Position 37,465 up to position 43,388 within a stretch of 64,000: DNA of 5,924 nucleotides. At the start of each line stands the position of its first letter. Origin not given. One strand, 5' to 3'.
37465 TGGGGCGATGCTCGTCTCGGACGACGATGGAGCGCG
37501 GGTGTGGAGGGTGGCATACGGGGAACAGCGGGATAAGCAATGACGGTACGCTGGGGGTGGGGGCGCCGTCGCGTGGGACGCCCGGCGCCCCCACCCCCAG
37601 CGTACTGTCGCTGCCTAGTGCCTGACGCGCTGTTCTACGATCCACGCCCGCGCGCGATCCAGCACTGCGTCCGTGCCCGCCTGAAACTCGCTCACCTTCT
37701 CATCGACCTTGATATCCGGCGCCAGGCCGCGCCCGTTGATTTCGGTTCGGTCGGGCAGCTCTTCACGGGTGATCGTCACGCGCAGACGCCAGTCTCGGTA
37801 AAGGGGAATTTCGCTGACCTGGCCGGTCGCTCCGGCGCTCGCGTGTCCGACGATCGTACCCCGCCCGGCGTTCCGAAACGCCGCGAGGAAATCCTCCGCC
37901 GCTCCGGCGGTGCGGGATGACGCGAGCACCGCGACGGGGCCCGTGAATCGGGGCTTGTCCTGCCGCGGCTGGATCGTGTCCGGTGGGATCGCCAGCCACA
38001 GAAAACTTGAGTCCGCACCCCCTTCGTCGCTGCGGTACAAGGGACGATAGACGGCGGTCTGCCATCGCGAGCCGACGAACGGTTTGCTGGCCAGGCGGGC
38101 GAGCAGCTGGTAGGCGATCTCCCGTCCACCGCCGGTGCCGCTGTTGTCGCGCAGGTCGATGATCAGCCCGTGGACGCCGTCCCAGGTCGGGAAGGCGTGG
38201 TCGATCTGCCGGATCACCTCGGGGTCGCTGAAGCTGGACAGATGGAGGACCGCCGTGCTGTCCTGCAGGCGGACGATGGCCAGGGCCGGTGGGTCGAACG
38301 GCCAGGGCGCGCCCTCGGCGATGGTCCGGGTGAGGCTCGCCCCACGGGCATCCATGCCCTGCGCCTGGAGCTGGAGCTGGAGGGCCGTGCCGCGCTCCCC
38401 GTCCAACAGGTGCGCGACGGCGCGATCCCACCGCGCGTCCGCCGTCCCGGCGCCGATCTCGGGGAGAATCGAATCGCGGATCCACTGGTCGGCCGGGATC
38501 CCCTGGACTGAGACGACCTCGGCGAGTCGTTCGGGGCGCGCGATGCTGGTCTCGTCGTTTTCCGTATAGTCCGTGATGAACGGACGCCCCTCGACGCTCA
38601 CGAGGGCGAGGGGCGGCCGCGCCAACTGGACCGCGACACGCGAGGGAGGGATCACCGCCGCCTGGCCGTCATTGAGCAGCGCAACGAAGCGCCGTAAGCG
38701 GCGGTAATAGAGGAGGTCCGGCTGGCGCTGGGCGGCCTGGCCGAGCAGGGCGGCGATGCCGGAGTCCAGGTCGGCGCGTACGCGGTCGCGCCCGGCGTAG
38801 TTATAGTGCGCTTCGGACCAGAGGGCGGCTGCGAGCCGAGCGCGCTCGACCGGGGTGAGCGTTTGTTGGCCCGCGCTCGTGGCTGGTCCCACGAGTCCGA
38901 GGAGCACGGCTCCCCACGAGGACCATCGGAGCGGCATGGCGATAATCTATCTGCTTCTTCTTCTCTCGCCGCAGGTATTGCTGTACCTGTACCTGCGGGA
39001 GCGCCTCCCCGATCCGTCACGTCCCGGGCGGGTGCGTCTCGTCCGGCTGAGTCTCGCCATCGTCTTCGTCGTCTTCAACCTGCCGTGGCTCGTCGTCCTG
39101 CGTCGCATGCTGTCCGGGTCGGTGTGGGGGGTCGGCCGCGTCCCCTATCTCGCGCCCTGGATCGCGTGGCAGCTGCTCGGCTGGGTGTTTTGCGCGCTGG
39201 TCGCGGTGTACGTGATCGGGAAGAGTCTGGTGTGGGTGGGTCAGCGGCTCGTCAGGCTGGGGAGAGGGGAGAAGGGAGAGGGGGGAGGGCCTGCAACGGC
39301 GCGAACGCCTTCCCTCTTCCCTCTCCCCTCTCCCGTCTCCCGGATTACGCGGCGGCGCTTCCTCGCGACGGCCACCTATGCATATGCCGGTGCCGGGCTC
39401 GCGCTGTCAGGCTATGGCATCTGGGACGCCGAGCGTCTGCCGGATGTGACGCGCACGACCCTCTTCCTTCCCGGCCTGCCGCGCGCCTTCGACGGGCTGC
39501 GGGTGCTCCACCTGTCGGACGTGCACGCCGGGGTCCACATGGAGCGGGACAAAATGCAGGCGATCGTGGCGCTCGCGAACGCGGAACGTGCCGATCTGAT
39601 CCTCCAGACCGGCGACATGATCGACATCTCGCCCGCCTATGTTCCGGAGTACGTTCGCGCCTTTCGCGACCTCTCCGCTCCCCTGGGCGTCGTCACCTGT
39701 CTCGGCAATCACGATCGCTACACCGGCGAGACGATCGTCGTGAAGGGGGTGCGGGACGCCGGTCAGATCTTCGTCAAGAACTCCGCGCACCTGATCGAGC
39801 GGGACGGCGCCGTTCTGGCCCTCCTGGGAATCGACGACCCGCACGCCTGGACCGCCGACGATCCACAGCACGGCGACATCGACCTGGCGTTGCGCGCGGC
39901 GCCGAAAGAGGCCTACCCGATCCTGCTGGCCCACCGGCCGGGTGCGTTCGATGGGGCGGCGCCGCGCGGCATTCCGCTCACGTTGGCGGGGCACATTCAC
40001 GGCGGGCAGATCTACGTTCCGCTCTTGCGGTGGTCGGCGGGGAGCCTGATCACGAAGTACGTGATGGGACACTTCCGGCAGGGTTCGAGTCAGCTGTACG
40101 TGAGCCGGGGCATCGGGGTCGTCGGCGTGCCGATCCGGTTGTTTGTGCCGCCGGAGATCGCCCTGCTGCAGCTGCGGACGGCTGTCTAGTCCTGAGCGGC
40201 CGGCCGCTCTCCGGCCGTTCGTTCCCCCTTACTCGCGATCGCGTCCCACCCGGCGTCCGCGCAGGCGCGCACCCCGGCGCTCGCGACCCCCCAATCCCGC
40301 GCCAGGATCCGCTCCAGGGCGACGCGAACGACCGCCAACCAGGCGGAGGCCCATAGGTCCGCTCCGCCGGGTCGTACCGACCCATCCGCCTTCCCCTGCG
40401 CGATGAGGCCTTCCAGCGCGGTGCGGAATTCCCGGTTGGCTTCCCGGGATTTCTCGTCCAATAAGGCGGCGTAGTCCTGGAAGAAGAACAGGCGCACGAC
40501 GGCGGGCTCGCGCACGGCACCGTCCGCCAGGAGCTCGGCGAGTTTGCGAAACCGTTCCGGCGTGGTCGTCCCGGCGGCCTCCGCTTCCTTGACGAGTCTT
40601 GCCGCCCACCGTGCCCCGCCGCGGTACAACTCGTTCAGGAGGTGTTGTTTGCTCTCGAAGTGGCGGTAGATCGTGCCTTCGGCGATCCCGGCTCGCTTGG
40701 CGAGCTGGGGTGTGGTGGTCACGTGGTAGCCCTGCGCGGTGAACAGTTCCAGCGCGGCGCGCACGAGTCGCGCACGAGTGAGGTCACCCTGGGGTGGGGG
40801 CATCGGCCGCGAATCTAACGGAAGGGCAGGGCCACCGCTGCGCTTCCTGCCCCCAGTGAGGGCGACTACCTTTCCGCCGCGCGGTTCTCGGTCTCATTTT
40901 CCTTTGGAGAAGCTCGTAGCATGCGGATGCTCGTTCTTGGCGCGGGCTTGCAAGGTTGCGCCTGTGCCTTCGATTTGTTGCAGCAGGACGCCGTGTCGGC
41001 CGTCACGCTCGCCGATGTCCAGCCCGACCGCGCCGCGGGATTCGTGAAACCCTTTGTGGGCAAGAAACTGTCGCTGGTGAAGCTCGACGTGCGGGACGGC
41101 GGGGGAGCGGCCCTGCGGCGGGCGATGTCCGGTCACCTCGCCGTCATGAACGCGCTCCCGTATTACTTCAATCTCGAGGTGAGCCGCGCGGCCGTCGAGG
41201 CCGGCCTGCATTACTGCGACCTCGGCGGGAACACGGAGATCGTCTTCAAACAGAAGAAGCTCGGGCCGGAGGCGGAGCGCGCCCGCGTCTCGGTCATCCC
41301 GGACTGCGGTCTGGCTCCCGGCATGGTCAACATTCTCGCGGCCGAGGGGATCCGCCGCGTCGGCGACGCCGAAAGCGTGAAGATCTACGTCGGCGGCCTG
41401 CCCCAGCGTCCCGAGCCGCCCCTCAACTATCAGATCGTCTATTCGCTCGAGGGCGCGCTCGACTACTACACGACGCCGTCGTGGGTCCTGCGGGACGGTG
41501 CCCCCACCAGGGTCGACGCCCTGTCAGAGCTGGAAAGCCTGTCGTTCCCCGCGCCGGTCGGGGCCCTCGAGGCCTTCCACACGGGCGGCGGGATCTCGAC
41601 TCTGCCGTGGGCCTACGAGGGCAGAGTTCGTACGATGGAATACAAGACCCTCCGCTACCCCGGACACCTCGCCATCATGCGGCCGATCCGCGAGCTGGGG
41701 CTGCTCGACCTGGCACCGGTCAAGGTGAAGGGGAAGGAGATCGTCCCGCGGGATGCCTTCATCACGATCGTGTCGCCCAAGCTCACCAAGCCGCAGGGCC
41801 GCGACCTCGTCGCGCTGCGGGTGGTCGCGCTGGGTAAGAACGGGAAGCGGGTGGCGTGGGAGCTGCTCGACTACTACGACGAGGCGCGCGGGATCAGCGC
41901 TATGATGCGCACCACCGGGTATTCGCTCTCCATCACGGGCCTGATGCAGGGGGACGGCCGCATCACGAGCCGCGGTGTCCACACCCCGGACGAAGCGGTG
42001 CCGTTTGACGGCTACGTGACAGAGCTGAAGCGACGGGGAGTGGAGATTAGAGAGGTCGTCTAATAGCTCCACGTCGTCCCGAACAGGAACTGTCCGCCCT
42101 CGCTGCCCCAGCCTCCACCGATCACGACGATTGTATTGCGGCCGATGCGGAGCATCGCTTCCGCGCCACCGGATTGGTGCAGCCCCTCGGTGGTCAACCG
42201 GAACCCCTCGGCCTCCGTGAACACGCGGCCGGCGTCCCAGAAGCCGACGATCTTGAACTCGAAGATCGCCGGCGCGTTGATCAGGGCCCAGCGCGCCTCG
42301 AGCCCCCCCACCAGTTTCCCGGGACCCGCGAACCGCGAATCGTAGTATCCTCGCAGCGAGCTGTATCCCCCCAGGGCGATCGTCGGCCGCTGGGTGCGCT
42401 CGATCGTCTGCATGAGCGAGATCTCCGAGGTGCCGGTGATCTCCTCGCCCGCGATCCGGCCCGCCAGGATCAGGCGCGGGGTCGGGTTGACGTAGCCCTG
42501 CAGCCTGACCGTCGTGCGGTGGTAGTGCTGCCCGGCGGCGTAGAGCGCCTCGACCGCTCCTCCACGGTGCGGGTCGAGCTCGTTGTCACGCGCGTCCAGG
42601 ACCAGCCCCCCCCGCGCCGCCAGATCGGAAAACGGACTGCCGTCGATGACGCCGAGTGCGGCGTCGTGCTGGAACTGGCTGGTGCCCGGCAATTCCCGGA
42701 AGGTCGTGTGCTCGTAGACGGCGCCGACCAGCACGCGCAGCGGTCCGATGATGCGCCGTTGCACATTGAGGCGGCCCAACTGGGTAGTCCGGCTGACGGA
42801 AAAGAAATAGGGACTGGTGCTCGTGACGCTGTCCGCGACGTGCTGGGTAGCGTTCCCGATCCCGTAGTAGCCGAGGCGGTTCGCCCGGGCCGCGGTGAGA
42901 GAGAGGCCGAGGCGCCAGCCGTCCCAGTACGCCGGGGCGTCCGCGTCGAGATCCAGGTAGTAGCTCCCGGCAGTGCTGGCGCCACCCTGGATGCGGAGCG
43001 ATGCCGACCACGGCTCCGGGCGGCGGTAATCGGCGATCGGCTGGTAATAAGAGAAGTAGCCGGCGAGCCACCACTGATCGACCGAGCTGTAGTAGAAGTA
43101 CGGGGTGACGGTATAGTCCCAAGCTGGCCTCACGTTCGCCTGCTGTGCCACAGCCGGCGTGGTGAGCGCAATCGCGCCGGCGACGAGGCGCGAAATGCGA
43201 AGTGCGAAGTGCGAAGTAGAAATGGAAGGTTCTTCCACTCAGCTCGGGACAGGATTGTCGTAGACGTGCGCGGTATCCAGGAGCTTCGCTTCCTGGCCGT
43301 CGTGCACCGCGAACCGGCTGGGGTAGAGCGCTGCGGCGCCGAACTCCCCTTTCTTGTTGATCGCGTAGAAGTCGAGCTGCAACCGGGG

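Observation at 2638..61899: Dispersed family of tandem-heptamer arrays, mostly organised as inverted arrays (hairpins), at 13 or more loci in 64 kb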

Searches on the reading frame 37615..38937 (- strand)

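Call 16: search_protein_families(library=pfam, proteins=[window:37615-38937:-])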
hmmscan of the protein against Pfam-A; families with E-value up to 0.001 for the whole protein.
window:37615-38937:- (440 aa): 1 family
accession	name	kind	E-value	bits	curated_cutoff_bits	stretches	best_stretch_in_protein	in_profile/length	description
PF03572.23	Peptidase_S41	-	1.1e-24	87.4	24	1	228-411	2-165/165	Peptidase family S41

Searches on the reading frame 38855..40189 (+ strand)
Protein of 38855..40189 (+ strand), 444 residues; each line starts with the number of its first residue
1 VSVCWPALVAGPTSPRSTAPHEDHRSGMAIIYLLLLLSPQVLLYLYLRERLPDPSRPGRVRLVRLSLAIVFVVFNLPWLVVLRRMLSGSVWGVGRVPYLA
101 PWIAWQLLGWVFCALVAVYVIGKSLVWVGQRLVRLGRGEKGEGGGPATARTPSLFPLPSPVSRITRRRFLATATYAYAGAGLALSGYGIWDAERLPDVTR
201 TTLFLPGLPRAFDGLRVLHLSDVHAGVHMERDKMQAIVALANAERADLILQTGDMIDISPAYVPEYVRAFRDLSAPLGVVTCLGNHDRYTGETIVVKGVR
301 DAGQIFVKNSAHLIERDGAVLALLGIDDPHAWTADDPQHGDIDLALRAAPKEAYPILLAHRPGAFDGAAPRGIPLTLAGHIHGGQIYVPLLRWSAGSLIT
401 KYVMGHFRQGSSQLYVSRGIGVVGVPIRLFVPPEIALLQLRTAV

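Call 16: search_protein_families(library=pfam, proteins=[window:38855-40189:+])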
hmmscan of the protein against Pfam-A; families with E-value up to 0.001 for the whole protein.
window:38855-40189:+ (444 aa): 2 families
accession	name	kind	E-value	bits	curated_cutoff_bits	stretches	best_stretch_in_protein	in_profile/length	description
PF00149.33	Metallophos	-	4.3e-10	40.8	21.5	1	215-382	1-189/191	Calcineurin-like phosphoesterase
PF12850.12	Metallophos_2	-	7.5e-05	23.2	27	1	216-295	2-60/154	Calcineurin-like phosphoesterase superfamily domain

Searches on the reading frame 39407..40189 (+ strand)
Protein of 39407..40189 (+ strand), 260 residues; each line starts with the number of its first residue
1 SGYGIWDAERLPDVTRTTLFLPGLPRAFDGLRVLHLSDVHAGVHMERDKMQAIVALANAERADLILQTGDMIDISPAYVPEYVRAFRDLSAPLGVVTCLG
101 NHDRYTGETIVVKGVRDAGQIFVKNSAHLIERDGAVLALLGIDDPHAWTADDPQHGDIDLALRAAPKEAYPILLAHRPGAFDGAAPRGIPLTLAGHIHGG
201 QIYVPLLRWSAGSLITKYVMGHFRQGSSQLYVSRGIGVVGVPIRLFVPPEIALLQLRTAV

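Call 49: find_homologous_proteins(query=window:39407-40189:+, max_evalue=1e-30)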
Query window:39407-40189:+ (260 aa): 1494 proteins with E <= 1e-30 among 8000 candidates; the best 120 are listed.
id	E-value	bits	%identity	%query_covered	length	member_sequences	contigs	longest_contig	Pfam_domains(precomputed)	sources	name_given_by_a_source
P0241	6.0e-169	578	100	100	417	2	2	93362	PF00149.34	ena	-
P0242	1.1e-150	518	88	99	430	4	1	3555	PF00149.34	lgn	-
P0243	2.4e-150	517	88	100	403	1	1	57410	PF00149.34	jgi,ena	-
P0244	9.5e-134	463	80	99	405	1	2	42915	PF00149.34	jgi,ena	jgi:predicted MPP superfamily phosphohydrolase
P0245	2.7e-133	462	80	98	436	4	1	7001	PF00149.34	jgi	-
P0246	9.8e-133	460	79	100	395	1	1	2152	PF00149.34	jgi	jgi:uncharacterized protein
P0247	1.0e-132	460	79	100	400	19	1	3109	PF00149.34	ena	-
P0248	2.0e-132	459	78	100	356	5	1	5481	PF00149.34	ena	-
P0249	2.2e-132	459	79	100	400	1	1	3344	PF00149.34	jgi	-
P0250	3.1e-132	458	78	100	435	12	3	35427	PF00149.34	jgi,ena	-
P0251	5.2e-132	457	79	100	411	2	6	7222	PF00149.34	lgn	-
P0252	8.9e-132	457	77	100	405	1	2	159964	PF00149.34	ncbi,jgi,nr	ncbi:MAG TPA: metallophosphoesterase [Gemmatimonadales bacterium]|jgi:hypothetical protein|nr:metall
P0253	1.5e-131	456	78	100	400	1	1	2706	PF00149.34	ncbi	-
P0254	1.8e-131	456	78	100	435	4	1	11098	PF12850.13,PF00149.34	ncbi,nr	ncbi:MAG: hypothetical protein AUH42_05205 [Gemmatimonadetes bacterium 13_1_40CM_70_11]|nr:MAG: hypo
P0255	1.9e-131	456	78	100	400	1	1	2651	PF00149.34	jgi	-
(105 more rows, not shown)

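Call 51: find_encoding_contigs(protein=P0243, flank=10000, max_places=1)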
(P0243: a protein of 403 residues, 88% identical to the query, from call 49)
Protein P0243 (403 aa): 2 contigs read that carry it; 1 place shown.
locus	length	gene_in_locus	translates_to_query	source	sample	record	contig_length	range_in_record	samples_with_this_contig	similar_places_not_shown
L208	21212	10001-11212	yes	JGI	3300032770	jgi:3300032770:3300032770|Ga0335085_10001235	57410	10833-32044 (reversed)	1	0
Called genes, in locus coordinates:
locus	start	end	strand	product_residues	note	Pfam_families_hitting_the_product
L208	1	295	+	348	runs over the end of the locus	PF08240:ADH_N, PF00107:ADH_zinc_N, PF13602:ADH_zinc_N_2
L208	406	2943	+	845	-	PF00521:DNA_topoisoIV, PF03989:DNA_gyraseA_C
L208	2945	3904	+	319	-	PF00291:PALP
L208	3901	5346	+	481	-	PF00072:Response_reg, PF01590:GAF, PF13185:GAF_2, PF13492:GAF_3 (weak), PF00990:GGDEF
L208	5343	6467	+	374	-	PF00069:Pkinase, PF07714:PK_Tyr_Ser-Thr, PF17667:Pkinase_fungal (weak)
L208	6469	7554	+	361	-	PF00676:E1_dh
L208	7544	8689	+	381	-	PF22807:TrAA12, PF23500:DUF7133 (weak), PF07995:GSDH, PF22807:TrAA12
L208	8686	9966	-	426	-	PF03572:Peptidase_S41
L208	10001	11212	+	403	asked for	PF00149:Metallophos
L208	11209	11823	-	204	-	PF00440:TetR_N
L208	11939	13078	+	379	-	PF03435:Sacchrp_dh_NADP, PF16653:Sacchrp_dh_C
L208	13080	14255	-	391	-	PF01103:Omp85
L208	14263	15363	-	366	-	PF01112:Asparaginase_2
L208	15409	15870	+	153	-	-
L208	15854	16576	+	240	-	PF00535:Glycos_transf_2, PF13641:Glyco_tranf_2_3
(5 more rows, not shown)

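Call 57: find_encoding_contigs(protein=P0242, flank=3000, max_places=2)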
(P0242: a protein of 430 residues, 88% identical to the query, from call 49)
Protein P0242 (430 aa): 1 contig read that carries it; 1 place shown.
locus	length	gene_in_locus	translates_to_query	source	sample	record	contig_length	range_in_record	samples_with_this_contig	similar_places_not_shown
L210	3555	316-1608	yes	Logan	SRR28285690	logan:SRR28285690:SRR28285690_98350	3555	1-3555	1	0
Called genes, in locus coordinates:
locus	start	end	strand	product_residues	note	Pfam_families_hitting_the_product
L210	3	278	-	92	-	?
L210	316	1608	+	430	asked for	PF00149:Metallophos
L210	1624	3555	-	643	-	?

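Call 68: find_encoding_contigs(protein=P0241, flank=10000, max_places=5)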
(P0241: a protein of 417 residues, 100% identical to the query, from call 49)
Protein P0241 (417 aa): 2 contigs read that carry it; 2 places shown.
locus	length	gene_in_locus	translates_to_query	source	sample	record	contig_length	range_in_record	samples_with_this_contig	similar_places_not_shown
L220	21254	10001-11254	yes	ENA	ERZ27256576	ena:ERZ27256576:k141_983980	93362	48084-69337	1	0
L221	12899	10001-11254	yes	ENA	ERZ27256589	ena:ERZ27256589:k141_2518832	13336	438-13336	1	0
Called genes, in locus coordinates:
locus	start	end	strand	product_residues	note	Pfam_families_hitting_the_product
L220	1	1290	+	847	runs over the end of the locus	PF00521:DNA_topoisoIV, PF03989:DNA_gyraseA_C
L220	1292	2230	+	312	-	PF00291:PALP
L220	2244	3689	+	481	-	PF00072:Response_reg, PF01590:GAF (weak), PF13185:GAF_2, PF13492:GAF_3 (weak), PF00990:GGDEF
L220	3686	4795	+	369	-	PF00069:Pkinase, PF07714:PK_Tyr_Ser-Thr, PF17667:Pkinase_fungal (weak)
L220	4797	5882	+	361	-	PF00676:E1_dh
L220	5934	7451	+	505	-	PF01433:Peptidase_M1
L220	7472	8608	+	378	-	PF22807:TrAA12, PF23500:DUF7133, PF07995:GSDH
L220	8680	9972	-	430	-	PF03572:Peptidase_S41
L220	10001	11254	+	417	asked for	PF00149:Metallophos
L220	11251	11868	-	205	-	PF00440:TetR_N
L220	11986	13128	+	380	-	PF03435:Sacchrp_dh_NADP, PF16653:Sacchrp_dh_C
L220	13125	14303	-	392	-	PF01103:Omp85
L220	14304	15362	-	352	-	PF01112:Asparaginase_2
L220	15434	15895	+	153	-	-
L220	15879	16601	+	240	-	PF00535:Glycos_transf_2, PF13641:Glyco_tranf_2_3 (weak)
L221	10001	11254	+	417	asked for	PF00149:Metallophos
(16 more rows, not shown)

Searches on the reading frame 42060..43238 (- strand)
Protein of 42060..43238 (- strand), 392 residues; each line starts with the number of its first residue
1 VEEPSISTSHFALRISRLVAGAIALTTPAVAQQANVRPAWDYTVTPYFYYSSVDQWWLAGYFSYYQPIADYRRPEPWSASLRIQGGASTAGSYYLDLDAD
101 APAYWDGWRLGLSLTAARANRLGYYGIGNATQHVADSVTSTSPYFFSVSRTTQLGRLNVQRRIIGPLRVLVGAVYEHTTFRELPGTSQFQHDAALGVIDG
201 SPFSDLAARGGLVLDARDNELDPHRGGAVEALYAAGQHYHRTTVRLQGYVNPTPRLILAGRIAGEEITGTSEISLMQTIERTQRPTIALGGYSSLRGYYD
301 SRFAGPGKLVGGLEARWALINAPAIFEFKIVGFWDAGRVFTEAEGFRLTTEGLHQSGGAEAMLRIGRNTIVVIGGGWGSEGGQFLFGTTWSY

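Call 38: search_protein_families(library=pfam, proteins=[window:42060-43238:-])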
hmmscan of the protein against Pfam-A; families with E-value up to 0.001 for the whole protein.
window:42060-43238:- (392 aa): 1 family
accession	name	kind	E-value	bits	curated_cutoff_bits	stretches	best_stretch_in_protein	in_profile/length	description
PF01103.29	Omp85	-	1.2e-12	48.4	24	1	81-345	9-267/325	Omp85 superfamily domain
